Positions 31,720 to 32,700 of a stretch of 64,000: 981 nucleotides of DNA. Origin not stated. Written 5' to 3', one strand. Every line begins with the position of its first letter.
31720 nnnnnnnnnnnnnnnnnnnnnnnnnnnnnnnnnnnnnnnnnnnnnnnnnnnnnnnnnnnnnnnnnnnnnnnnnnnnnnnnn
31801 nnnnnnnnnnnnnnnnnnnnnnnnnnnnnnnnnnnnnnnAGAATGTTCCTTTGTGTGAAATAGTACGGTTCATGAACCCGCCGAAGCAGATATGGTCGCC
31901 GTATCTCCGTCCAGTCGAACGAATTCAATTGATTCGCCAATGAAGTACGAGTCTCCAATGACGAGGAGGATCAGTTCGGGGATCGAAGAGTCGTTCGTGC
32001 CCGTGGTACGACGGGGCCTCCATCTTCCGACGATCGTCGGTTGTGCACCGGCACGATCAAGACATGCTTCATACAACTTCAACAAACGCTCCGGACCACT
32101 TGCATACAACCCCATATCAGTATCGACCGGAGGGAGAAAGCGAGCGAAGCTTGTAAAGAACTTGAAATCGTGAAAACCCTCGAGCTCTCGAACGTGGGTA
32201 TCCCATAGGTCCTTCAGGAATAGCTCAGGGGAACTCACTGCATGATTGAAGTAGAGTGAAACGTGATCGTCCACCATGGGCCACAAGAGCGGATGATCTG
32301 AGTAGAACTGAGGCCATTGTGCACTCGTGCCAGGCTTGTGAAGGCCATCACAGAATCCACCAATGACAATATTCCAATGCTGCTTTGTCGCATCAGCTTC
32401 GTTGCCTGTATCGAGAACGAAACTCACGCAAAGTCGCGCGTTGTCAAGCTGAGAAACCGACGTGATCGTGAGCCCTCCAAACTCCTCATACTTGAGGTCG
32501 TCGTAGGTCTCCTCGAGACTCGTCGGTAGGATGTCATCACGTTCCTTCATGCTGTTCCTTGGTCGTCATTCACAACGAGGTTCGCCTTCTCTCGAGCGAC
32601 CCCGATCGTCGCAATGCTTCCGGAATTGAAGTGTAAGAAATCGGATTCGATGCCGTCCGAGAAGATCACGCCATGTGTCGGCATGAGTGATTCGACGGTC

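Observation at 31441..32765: Arr-family ADP-ribosyltransferase in a coupled three-gene operon with two unknown proteins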

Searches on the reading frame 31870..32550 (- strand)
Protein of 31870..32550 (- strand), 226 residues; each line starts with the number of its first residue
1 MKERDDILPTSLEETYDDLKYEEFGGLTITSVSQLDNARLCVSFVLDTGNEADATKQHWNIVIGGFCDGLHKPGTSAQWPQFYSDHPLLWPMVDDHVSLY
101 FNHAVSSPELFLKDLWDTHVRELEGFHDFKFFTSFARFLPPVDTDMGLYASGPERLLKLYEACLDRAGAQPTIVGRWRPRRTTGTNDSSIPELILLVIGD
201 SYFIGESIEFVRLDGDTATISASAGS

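Call 3: search_protein_families(library=pfam, proteins=[window:31870-32550:-], max_evalue=1)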
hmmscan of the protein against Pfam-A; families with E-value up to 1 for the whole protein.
window:31870-32550:- (226 aa): 0 families

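Call 4: search_protein_families(library=ncbifam, proteins=[window:31870-32550:-], max_evalue=1)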
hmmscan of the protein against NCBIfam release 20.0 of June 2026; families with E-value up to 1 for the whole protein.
window:31870-32550:- (226 aa): 0 families

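Call 15: find_homologous_proteins(query=window:31870-32550:-)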
Query window:31870-32550:- (226 aa): 16 proteins with E <= 0.001 among 368 candidates.
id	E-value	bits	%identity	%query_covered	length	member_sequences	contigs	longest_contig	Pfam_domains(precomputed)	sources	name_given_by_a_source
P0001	1.1e-146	504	95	100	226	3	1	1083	-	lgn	-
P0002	7.6e-22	96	34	89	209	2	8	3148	-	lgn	-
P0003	1.9e-21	94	31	93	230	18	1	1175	-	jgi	jgi:hypothetical protein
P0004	1.9e-21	94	30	93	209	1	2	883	-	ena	-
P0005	1.9e-21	94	34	93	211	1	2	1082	-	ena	-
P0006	3.6e-21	94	30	93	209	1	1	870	-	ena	-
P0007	6.8e-21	93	35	93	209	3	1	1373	-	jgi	jgi:hypothetical protein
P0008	1.2e-20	92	30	91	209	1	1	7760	-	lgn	-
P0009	1.3e-20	92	33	93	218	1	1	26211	-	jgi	jgi:hypothetical protein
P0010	1.9e-20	91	30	93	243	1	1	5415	-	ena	-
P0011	1.0e-19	89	31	91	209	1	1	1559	-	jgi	jgi:hypothetical protein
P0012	5.6e-19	86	31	93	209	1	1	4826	-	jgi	jgi:hypothetical protein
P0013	5.8e-18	83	29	93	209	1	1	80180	-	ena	-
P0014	1.4e-8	52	28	89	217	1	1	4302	-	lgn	-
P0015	4.2e-6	44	28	63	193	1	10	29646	-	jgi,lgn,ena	-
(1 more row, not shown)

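Call 16: find_encoding_contigs(protein=P0013, flank=6000, max_places=3)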
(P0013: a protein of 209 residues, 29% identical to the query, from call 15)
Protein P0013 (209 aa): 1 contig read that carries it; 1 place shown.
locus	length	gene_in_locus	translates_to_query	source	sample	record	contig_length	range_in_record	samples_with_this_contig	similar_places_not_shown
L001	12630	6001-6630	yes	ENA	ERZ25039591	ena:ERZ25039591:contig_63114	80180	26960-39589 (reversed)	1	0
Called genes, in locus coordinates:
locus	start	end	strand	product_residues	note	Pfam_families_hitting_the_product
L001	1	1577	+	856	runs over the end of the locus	PF12704:MacB_PCD, PF02687:FtsX, PF12704:MacB_PCD, PF02687:FtsX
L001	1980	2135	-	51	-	-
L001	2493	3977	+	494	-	PF01055:Glyco_hydro_31_2nd, PF21365:Glyco_hydro_31_3rd, PF17137:DUF5110 (weak)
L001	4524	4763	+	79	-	PF12840:HTH_20, PF01022:HTH_5, PF08279:HTH_11 (weak), PF12802:MarR_2, PF13412:HTH_24 (faint)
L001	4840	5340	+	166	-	PF08327:AHSA1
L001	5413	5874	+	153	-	PF00903:Glyoxalase, PF06983:3-dmu-9_3-mt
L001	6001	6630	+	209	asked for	-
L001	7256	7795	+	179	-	-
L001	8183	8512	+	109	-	PF10604:Polyketide_cyc2, PF08327:AHSA1 (weak)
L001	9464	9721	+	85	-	-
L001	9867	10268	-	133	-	-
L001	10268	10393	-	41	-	-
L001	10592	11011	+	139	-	PF03243:MerB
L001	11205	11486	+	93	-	-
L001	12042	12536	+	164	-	PF00561:Abhydrolase_1, PF12697:Abhydrolase_6 (weak)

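Call 17: find_encoding_contigs(protein=P0009, flank=6000, max_places=3)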
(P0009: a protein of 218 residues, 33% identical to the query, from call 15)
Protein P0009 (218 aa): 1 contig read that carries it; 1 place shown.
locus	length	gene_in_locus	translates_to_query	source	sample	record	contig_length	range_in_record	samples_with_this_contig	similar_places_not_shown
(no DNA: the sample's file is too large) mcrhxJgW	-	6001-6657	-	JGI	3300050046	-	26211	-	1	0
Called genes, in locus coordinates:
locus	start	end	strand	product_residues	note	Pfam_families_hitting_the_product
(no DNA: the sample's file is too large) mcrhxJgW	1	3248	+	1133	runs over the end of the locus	PF13555:AAA_29, PF13558:SbcC_Walker_B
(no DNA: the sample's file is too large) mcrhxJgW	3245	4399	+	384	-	PF11795:DUF3322, PF09983:JetD_C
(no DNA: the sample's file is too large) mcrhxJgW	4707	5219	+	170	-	PF16702:DUF5063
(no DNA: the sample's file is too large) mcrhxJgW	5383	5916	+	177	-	PF06271:RDD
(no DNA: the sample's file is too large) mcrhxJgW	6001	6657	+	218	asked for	-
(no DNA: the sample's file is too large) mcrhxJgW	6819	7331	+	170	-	-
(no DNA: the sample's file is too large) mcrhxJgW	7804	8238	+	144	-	-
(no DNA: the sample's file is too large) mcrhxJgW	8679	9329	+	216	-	-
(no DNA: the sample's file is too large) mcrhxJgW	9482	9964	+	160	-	-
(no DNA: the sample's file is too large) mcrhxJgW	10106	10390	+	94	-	-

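Call 25: find_encoding_contigs(protein=P0001, flank=3000, max_places=3)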
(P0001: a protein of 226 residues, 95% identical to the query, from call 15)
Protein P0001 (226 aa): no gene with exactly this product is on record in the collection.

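Call 37: find_related_loci(query=A2, collection=metagenome_contigs, flank=8000)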
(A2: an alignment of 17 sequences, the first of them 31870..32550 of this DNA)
Query A2 (226 aa) in metagenome_contigs; peptide patterns used: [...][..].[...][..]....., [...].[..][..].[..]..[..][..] (x = any residue, [..] = any of these).
114 stretches matched a pattern; 24 encode a relative of the query (tblastn E <= 1e-3); 24 distinct loci.
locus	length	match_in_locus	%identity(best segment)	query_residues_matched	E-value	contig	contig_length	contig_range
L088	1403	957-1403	94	1-149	1e-103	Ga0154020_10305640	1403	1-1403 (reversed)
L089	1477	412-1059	31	1-218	4e-27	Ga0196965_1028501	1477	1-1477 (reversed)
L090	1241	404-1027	32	4-213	2e-27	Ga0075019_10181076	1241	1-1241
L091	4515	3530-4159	28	2-213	5e-21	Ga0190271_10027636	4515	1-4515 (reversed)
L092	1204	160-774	28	8-213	4e-21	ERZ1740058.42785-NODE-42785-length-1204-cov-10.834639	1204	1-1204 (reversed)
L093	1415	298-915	32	6-213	1e-18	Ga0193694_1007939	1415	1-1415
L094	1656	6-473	31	59-213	1e-18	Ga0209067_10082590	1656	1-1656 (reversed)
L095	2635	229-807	26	7-214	6e-17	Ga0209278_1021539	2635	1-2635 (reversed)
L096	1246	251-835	26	3-211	3e-14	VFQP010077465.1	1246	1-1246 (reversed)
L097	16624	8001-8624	27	5-213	5e-14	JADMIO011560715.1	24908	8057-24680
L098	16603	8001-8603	29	7-222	9e-14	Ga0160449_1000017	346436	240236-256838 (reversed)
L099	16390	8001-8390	28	72-214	9e-14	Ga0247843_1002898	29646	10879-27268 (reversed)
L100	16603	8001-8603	29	7-222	9e-14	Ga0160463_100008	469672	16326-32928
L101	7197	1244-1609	32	85-214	3e-13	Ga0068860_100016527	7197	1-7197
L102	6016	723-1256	26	32-214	5e-13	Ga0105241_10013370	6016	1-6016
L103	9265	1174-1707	26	32-214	6e-13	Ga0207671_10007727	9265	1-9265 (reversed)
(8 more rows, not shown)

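Call 42: search_protein_families(library=pfam, proteins=[L101:372-770:+, L101:1756-2325:+, L101:2608-3129:+, L101:3338-3967:+, L101:4234-4734:+, L101:4886-5530:+, L101:5769-6401:+, L103:1909-2424:+, L103:2666-3343:+, L103:3493-3957:+], max_evalue=0.01)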
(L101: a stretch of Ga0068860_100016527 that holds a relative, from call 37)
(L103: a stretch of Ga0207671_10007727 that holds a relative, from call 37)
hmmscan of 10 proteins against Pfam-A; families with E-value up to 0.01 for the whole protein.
L101:372-770:+ (132 aa): 0 families

L101:1756-2325:+ (189 aa): 0 families

L101:2608-3129:+ (173 aa): 0 families

L101:3338-3967:+ (209 aa): 0 families

L101:4234-4734:+ (166 aa): 0 families

L101:4886-5530:+ (214 aa): 0 families

L101:5769-6401:+ (210 aa): 0 families

L103:1909-2424:+ (171 aa): 0 families

L103:2666-3343:+ (225 aa): 1 family
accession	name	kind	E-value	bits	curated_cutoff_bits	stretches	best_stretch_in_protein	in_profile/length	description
PF19875.4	DUF6348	-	5.1e-34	118.4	27.7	1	43-220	19-194/195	Family of unknown function (DUF6348)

L103:3493-3957:+ (154 aa): 0 families

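Call 43: predict_structure(alignment_id=A2)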
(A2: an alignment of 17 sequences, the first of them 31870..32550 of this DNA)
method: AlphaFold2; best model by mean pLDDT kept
length: 226 residues; sequences in the alignment: 17
mean_pLDDT: 72.7   pTM: 0.66
mean pLDDT of the five models: 72.7, 70.2, 66.5, 65.7, 60.8
residues with pLDDT >= 90: 18; 70-90: 128; 50-70: 48; < 50: 32
segments of 3 or more residues with pLDDT < 50: 127-138, 184-188, 216-226
pLDDT, mean of each block of 10 residues (from residue 1): 58 70 76 85 80 76 76 60 80 86 83 81 57 45 74 89 90 84 50 77 83 57 37
secondary structure, 60 per line:
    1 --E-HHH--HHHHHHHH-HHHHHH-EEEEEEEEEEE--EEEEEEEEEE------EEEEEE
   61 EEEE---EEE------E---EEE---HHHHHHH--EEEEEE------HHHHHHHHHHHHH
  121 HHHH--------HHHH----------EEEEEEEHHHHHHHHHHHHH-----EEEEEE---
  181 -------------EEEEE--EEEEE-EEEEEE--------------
elements in order: H10-17 H19-24 E26-36 E39-48 E55-64 E68-70 E81-83 H87-93 E96-101 H108-124 H133-136 E147-153 H154-166 E172-177 E194-198 E201-205 E207-212

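Call 47: fold_search(model_id=the predicted structure, library=pdb)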
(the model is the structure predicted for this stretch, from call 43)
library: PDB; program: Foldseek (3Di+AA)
matches with E <= 10: 195; with E <= 0.001: 0
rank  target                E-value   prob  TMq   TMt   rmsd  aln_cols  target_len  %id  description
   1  9i9t_A                1.3e-02  0.35  0.18  0.08  21.1       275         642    6  Room-temperature structure of PBP2a at EuXFEL (released 2026-02-18)
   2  4bl3_B                1.7e-02  0.25  0.17  0.08  19.9       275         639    8  Crystal structure of PBP2a clinical mutant N146K from MRSA (released 2014-05-21)
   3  9i9t_B                1.9e-02  0.23  0.19  0.09  21.6       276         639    8  Room-temperature structure of PBP2a at EuXFEL (released 2026-02-18)
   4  7bn9_A                2.6e-02  0.63  0.21  0.09  17.2       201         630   11  Crystal Structure of Bacillus subtilis Penicillin Binding Protein 3 (released 2022-03-02)
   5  4bl3_A                2.6e-02  0.30  0.19  0.09  20.7       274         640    6  Crystal structure of PBP2a clinical mutant N146K from MRSA (released 2014-05-21)
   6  4cpk_B                2.8e-02  0.30  0.19  0.09  20.4       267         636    6  Crystal structure of PBP2a double clinical mutant N146K-E150K from MRSA (released 2014-09-10)
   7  1mwu_A                3.0e-02  0.21  0.19  0.09  22.1       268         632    7  Structure of methicillin acyl-Penicillin binding protein 2a from methicillin resistant Staphylococcus aureus strain 27 (released 2002-11-06)
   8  6h5o_B                3.7e-02  0.15  0.16  0.07  20.9       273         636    6  Crystal structure of PBP2a from MRSA in complex with piperacillin at active site. (released 2019-08-14)
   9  6q9n_A                4.0e-02  0.23  0.20  0.08  21.1       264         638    5  Crystal structure of PBP2a from MRSA in complex with piperacillin and quinazolinone (released 2019-11-27)
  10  4cpk_A                4.2e-02  0.21  0.18  0.08  21.2       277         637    6  Crystal structure of PBP2a double clinical mutant N146K-E150K from MRSA (released 2014-09-10)
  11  6q9n_B                4.4e-02  0.28  0.20  0.09  21.6       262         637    5  Crystal structure of PBP2a from MRSA in complex with piperacillin and quinazolinone (released 2019-11-27)
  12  3zfz_A                4.4e-02  0.21  0.19  0.09  20.8       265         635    8  Crystal structure of ceftaroline acyl-PBP2a from MRSA with non- covalently bound ceftaroline and muramic acid at allos (released 2013-10-09)
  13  6h5o_A                4.4e-02  0.15  0.16  0.07  21.0       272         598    6  Crystal structure of PBP2a from MRSA in complex with piperacillin at active site. (released 2019-08-14)
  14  4bl2_A                4.9e-02  0.18  0.18  0.09  20.1       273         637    6  Crystal structure of PBP2a clinical mutant E150K from MRSA (released 2014-05-21)
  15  9i9s_B                4.9e-02  0.14  0.17  0.07  20.6       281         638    7  Room temperature structure of PBP2a at the LCLS (released 2026-02-18)
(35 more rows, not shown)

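Call 68: search_protein_families(library=padloc, proteins=[window:31870-32550:-], max_evalue=0.01)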
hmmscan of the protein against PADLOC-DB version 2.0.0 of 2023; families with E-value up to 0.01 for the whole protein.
window:31870-32550:- (226 aa): 0 families

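Call 77: search_protein_representatives(alignment_id=A2)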
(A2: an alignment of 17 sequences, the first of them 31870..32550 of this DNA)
Query: 17 sequences, 208 profile positions. Proteins with E-value up to 0.001 (for the whole library): 1012; up to 1e-10: 613; up to 1e-30: 84. The best 150 are listed.
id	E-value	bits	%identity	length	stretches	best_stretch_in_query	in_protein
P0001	2.8e-74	265.5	-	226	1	2-207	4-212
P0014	7.9e-67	241.2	-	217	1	3-206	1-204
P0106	5.7e-62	225.3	-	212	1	8-207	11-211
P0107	4.5e-61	222.4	-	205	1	6-207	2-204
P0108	7.6e-53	195.5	-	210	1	3-208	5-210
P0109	3.1e-48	180.5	-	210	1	3-207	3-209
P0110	3.7e-46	173.7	-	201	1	4-207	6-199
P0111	1.3e-45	171.9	-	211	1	3-207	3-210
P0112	3.6e-45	170.5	-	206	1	5-205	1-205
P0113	3.8e-45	170.4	-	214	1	6-207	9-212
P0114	3.2e-44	167.4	-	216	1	4-208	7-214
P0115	5.2e-44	166.7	-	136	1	74-208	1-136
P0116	1.2e-43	165.5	-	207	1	3-208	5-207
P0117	1.3e-42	162.1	-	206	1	6-207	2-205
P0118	3.0e-42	160.9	-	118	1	1-117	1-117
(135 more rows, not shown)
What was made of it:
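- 31870..32550 (-): 226-aa protein of an uncharacterised ~205-215-aa family; a hitch-hiker, not a conserved Arr partner. 1012 cluster representatives found by profile search (call 77).
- Tried and rejected: The idea that the 226-aa family is tiny (16 hits by word-seeded search, call 15) was overturned by the exhaustive profile search (call 77).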

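Call 79: search_protein_families(library=pfam, alignment_id=A4, max_evalue=0.01)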
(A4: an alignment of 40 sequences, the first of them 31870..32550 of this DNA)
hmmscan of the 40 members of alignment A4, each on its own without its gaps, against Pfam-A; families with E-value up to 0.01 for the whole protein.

A. member 1, window:31870-32550:- (226 aa): 0 families

B. families by the number of members that match (of 40 scanned): 7 families
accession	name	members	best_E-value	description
PF12796.13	Ank_2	1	7e-29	Ankyrin repeats (3 copies)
PF13637.12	Ank_4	1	5.6e-22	Ankyrin repeats (many copies)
PF13857.12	Ank_5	1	1.1e-18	Ankyrin repeats (many copies)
PF00023.36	Ank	1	1.4e-17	Ankyrin repeat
PF13606.12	Ank_3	1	1.7e-11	Ankyrin repeat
PF21082.3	MS_channel_3rd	1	0.0051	Mechanosensitive ion channel MscS, C-terminal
PF24496.1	DUF7588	1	0.0072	Domain of unknown function (DUF7588)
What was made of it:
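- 31870..32550 (-): No Pfam, NCBIfam or PADLOC hit (calls 3, 4, 68, 79).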

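Call 82: predict_structure(alignment_id=A4)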
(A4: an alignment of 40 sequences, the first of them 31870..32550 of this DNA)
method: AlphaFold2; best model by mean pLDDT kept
length: 226 residues; sequences in the alignment: 40
mean_pLDDT: 88.0   pTM: 0.83
mean pLDDT of the five models: 88.0, 87.3, 87.0, 86.6, 86.2
residues with pLDDT >= 90: 165; 70-90: 27; 50-70: 29; < 50: 5
segments of 3 or more residues with pLDDT < 50: 222-226
pLDDT, mean of each block of 10 residues (from residue 1): 94 92 94 96 95 86 96 94 95 95 92 93 79 62 85 96 95 95 69 95 97 69 44
secondary structure, 60 per line:
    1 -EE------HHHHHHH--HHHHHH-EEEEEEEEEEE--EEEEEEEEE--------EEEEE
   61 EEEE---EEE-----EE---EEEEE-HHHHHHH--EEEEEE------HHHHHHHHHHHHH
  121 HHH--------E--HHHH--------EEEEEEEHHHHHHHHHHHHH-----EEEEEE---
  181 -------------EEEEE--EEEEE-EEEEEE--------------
elements in order: H10-16 H19-24 E26-36 E39-47 E56-64 E68-70 E81-85 H87-93 E96-101 H108-123 H135-138 E147-153 H154-166 E172-177 E194-198 E201-205 E207-212

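Call 84: fold_search(model_id=the predicted structure, library=pdb)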
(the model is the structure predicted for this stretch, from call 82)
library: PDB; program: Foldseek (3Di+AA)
matches with E <= 10: 268; with E <= 0.001: 0
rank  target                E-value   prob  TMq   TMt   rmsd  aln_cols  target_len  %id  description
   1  4cpk_B                5.2e-02  0.14  0.18  0.08  20.1       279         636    9  Crystal structure of PBP2a double clinical mutant N146K-E150K from MRSA (released 2014-09-10)
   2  3zfz_A                5.8e-02  0.14  0.18  0.08  19.5       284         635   10  Crystal structure of ceftaroline acyl-PBP2a from MRSA with non- covalently bound ceftaroline and muramic acid at allos (released 2013-10-09)
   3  6q9n_A                8.1e-02  0.11  0.17  0.08  20.2       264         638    9  Crystal structure of PBP2a from MRSA in complex with piperacillin and quinazolinone (released 2019-11-27)
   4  6q9n_B                8.6e-02  0.12  0.18  0.08  20.2       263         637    8  Crystal structure of PBP2a from MRSA in complex with piperacillin and quinazolinone (released 2019-11-27)
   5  4bl2_A                8.6e-02  0.10  0.17  0.08  19.8       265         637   10  Crystal structure of PBP2a clinical mutant E150K from MRSA (released 2014-05-21)
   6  4bl3_B                9.0e-02  0.12  0.18  0.08  20.2       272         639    9  Crystal structure of PBP2a clinical mutant N146K from MRSA (released 2014-05-21)
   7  9i9t_B                9.0e-02  0.09  0.16  0.07  19.9       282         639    9  Room-temperature structure of PBP2a at EuXFEL (released 2026-02-18)
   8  4bl3_A                1.0e-01  0.11  0.17  0.08  19.2       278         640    9  Crystal structure of PBP2a clinical mutant N146K from MRSA (released 2014-05-21)
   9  4dki_B                1.1e-01  0.11  0.18  0.08  19.8       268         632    9  Structural Insights into the Anti- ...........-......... Staphylococcus aureus (MRSA) Activity of Ceftobiprole (released 2012-08-01)
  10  9i9s_B                1.1e-01  0.08  0.16  0.07  19.7       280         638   10  Room temperature structure of PBP2a at the LCLS (released 2026-02-18)
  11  1mwt_A                1.2e-01  0.11  0.18  0.08  19.9       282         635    9  Structure of penicillin G acyl-Penicillin binding protein 2a from methicillin resistant Staphylococcus aureus strain 2 (released 2002-11-06)
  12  1mwu_A                1.5e-01  0.10  0.18  0.08  19.9       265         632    8  Structure of methicillin acyl-Penicillin binding protein 2a from methicillin resistant Staphylococcus aureus strain 27 (released 2002-11-06)
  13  4cpk_A                1.5e-01  0.09  0.18  0.08  20.9       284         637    9  Crystal structure of PBP2a double clinical mutant N146K-E150K from MRSA (released 2014-09-10)
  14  9i9t_A                1.5e-01  0.08  0.16  0.07  19.9       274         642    9  Room-temperature structure of PBP2a at EuXFEL (released 2026-02-18)
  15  5m1a_A                2.0e-01  0.07  0.15  0.08  20.0       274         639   10  Crystal structure of PBP2a from MRSA in the presence of Ceftazidime ligand (released 2017-02-08)
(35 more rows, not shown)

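Call 86: fold_search(model_id=the predicted structure, library=viral)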
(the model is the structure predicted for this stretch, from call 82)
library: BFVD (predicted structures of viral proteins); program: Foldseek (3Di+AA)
matches with E <= 10: 276; with E <= 0.001: 0
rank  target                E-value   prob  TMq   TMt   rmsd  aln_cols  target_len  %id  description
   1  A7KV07                1.6e-01  0.20  0.16  0.11  14.4       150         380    9  (no name in the UniProt tables at hand)
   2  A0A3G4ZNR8            2.1e-01  0.77  0.15  0.17   6.0        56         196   20  Uncharacterized protein [Terrestrivirus sp.]
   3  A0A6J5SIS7            2.4e-01  0.20  0.27  0.11  14.7       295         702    7  Portal protein [uncultured Caudovirales phage]
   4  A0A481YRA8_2          3.2e-01  0.06  0.12  0.05  18.6       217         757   12  Uncharacterized protein [Marseillevirus LCMAC101]
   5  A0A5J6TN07            3.6e-01  0.15  0.18  0.30  13.3       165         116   13  (no name in the UniProt tables at hand)
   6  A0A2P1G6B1            5.4e-01  0.18  0.21  0.14  14.5       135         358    6  Non-structural protein 2 [Ambidensovirus sp.]
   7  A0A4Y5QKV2            5.7e-01  0.01  0.09  0.08  23.7       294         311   10  (no name in the UniProt tables at hand)
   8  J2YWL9                6.0e-01  0.02  0.10  0.06  25.1       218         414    8  (no name in the UniProt tables at hand)
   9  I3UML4                7.1e-01  0.35  0.22  0.33   7.3       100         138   14  Uncharacterized protein [Colwellia phage 9A]
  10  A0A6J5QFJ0            8.5e-01  0.05  0.11  0.08  16.0       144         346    9  Glycine-rich domain-containing protein [uncultured Caudovirales phage]
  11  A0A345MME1            8.9e-01  0.25  0.20  0.32   6.2        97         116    8  (no name in the UniProt tables at hand)
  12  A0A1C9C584            9.5e-01  0.33  0.14  0.28   5.6        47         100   19  Uncharacterized protein [Heterosigma akashiwo virus 01]
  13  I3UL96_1              1.1e+00  0.15  0.16  0.03  12.1        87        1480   10  (no name in the UniProt tables at hand)
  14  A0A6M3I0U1            1.1e+00  0.10  0.21  0.28  14.2       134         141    9  (no name in the UniProt tables at hand)
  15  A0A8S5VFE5            1.2e+00  0.01  0.13  0.06  31.5       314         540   10  Attachment protein [Inoviridae sp. ct0MH15]
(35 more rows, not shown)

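Call 91: search_dna_similar(query=window:31870-32550:-, collection=plasmids, mode=protein, max_evalue=0.001, max_rows=10)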
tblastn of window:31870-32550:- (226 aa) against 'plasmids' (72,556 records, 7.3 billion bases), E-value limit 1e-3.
Records with a match: 1; places in all: 1; records where one place covers at least 80% of the query: 1.
Best place of each record, by identity: <60% 1.
By first word of the organism name: Niallia 1.
By predicted mobility (MOB-suite, as given by PLSDB): non-mobilizable 1.
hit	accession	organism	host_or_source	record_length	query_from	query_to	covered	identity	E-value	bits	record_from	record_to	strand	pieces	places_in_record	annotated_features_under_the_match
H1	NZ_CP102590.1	Niallia taxi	-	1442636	8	214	92%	22.7%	3e-4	49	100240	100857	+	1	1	none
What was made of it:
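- Tried and rejected: Plasmid search: the 226-aa protein has one weak hit, at 22.7% identity, and none lies beside arr (call 91).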
